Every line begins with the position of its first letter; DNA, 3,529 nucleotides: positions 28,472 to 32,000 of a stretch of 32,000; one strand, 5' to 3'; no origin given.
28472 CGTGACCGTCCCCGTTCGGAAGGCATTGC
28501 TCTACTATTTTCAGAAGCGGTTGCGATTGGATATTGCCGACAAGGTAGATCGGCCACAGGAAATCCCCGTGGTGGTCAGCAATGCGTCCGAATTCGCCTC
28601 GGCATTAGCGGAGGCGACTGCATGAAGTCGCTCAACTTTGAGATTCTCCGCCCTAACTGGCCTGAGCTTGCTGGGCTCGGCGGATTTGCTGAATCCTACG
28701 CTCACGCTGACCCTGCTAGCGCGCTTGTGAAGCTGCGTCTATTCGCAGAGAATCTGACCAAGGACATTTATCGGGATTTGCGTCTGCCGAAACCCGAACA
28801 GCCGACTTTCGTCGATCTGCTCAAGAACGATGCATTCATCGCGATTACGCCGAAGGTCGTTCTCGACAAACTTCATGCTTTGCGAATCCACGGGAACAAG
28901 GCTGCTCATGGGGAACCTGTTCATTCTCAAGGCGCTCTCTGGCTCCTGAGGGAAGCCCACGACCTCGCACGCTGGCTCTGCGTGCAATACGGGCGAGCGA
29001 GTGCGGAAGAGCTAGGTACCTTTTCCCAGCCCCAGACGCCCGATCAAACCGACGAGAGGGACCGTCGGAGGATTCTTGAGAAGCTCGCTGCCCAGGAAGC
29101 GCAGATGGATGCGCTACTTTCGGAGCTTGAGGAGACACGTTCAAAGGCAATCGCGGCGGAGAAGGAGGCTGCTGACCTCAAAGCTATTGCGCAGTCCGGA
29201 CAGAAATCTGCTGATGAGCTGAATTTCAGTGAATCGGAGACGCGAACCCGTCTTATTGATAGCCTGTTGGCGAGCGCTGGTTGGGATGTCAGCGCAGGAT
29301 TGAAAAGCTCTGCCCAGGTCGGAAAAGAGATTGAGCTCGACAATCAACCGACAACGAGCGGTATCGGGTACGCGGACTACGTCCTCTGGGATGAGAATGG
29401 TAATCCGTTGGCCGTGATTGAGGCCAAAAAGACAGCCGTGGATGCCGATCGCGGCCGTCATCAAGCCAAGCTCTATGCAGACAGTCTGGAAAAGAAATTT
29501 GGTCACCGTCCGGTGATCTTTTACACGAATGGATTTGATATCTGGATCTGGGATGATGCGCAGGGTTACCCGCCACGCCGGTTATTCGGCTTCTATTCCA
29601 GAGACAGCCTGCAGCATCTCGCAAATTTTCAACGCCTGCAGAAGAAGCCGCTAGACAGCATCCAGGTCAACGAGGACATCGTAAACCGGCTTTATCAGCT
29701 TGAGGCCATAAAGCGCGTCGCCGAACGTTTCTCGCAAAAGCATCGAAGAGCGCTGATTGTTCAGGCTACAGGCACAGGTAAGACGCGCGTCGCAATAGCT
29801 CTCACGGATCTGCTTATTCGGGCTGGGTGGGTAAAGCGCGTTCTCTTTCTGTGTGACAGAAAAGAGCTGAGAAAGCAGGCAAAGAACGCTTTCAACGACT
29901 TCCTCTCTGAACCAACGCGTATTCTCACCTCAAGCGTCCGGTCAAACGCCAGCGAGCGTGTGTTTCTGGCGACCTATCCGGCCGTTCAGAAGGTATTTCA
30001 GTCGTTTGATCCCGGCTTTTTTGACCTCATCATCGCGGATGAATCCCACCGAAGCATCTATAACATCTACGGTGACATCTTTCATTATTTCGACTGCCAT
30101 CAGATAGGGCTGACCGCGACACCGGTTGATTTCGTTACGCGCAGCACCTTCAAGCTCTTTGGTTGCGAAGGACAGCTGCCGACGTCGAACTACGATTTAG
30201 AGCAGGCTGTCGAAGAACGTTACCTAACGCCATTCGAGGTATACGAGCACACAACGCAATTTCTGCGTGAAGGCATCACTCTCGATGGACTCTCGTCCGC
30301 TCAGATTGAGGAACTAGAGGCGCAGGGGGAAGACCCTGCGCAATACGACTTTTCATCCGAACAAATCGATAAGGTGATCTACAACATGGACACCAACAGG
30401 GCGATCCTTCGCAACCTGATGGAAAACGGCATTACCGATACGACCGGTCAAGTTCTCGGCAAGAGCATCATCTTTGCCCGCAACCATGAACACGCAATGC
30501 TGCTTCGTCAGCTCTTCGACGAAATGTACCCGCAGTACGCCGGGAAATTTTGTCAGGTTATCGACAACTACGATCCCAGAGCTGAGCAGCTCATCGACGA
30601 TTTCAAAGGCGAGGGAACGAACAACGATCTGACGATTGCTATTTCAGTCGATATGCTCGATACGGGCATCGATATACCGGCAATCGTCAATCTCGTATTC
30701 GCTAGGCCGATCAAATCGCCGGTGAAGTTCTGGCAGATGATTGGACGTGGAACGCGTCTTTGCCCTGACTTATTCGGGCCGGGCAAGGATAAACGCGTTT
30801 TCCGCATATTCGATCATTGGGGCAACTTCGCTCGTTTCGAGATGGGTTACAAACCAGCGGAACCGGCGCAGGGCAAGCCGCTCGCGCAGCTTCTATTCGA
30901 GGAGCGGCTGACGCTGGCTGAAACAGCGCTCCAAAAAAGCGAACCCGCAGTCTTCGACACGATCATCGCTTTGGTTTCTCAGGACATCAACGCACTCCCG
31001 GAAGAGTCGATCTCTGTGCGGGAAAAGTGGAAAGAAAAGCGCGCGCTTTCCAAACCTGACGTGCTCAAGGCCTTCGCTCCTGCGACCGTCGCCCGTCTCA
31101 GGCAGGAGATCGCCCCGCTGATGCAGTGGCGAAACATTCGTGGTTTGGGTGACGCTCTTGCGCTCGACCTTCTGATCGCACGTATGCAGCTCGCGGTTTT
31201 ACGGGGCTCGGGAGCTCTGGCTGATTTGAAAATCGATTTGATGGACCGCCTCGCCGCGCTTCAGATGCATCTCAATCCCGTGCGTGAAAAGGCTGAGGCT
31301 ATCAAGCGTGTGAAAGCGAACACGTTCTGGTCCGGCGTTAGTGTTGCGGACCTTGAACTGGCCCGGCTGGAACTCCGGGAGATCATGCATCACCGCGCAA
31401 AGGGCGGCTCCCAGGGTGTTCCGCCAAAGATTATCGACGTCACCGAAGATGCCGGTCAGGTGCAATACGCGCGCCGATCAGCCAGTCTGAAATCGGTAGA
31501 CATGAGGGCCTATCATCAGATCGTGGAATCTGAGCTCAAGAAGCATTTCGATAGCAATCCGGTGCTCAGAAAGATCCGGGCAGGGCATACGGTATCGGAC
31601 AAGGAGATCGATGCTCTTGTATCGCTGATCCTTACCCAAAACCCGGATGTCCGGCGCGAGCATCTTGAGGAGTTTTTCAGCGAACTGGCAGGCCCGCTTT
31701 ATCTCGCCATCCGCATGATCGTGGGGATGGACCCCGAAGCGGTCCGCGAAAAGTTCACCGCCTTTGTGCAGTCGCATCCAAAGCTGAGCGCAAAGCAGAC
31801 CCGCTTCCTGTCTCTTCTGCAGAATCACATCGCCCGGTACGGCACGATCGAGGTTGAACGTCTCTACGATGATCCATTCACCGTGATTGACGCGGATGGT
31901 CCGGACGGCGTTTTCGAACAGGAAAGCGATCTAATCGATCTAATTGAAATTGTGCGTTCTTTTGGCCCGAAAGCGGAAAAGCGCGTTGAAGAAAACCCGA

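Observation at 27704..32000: WYL (BrxR-like) regulator coupled to a giant DUF4145-nuclease-helicase gene: candidate defence cargo at the ICE edge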

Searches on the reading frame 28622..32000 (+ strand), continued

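Call 29: search_protein_families(library=pfam, proteins=[L010:9001-12417:+, L011:7995-11408:+, L011:6736-7419:-, L010:8129-9004:+], max_evalue=0.01)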
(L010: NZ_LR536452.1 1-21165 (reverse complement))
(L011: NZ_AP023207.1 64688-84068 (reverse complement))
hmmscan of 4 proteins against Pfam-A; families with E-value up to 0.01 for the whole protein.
L010:9001-12417:+ (1138 aa): 8 families
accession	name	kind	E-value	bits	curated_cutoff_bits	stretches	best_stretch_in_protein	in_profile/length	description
PF04851.21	ResIII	-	1e-34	120.3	22.5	1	360-507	4-163/164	Type III restriction enzyme, res subunit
PF08463.15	EcoEI_R_C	-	9.7e-19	68.5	24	1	968-1116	2-158/163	EcoEI R protein C-terminal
PF18766.7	SWI2_SNF2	-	1.1e-18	68.1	26.7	1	363-572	1-217/221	SWI2/SNF2 ATPase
PF00270.35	DEAD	-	2.6e-08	34.2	26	1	363-508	3-162/167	DEAD/DEAH box helicase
PF04313.20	HSDR_N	-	1.3e-07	32.1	25.1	1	234-317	110-192/198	Type I restriction enzyme R protein N terminus (HSDR_N)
PF00271.37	Helicase_C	-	2.4e-06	28.2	23.5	1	617-718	15-109/110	Helicase conserved C-terminal domain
PF13643.11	DUF4145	-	2e-05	25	23.1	1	24-110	4-85/88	Domain of unknown function (DUF4145)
PF13588.12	HSDR_N_2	-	0.0071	16.9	25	0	241-316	27-95/110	Type I restriction enzyme R protein N terminus (HSDR_N)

L011:7995-11408:+ (1137 aa): 8 families
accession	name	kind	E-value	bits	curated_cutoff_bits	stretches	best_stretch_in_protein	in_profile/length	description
PF04851.21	ResIII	-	5.2e-35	121.2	22.5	1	363-510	5-163/164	Type III restriction enzyme, res subunit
PF08463.15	EcoEI_R_C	-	1e-20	74.9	24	1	979-1121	3-154/163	EcoEI R protein C-terminal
PF18766.7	SWI2_SNF2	-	6.1e-19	69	26.7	1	365-573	1-211/221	SWI2/SNF2 ATPase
PF00270.35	DEAD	-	5.1e-10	39.8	26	1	366-511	4-162/167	DEAD/DEAH box helicase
PF04313.20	HSDR_N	-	1.6e-08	35.1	25.1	1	154-316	48-195/198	Type I restriction enzyme R protein N terminus (HSDR_N)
PF13643.11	DUF4145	-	3.7e-08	33.8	23.1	1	24-111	3-85/88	Domain of unknown function (DUF4145)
PF00271.37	Helicase_C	-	2.8e-05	24.8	23.5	1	620-722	15-108/110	Helicase conserved C-terminal domain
PF13588.12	HSDR_N_2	-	0.00025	21.6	25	1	232-313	22-97/110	Type I restriction enzyme R protein N terminus (HSDR_N)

L011:6736-7419:- (227 aa): 6 families
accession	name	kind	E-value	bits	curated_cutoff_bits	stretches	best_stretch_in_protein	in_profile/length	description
PF08279.18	HTH_11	-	0.0003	21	25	1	14-49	1-37/55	HTH domain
PF13280.12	WYL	-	0.00058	20.3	21.8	1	128-187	3-69/70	WYL domain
PF00392.27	GntR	-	0.0012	18.8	27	1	15-45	11-42/64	Bacterial regulatory proteins, gntR family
PF08220.18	HTH_DeoR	-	0.0027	17.9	21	1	14-49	1-36/57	DeoR-like helix-turn-helix domain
PF00165.29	HTH_AraC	-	0.0058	17.2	26.6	0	26-51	7-32/42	Bacterial regulatory helix-turn-helix proteins, AraC family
PF12833.13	HTH_18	-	0.0095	16.6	33.6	0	33-51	1-19/80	Helix-turn-helix domain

L010:8129-9004:+ (291 aa): 1 family
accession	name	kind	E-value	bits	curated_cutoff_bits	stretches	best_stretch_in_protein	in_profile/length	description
PF13280.12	WYL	-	2.2e-09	37.6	21.8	1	127-192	2-65/70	WYL domain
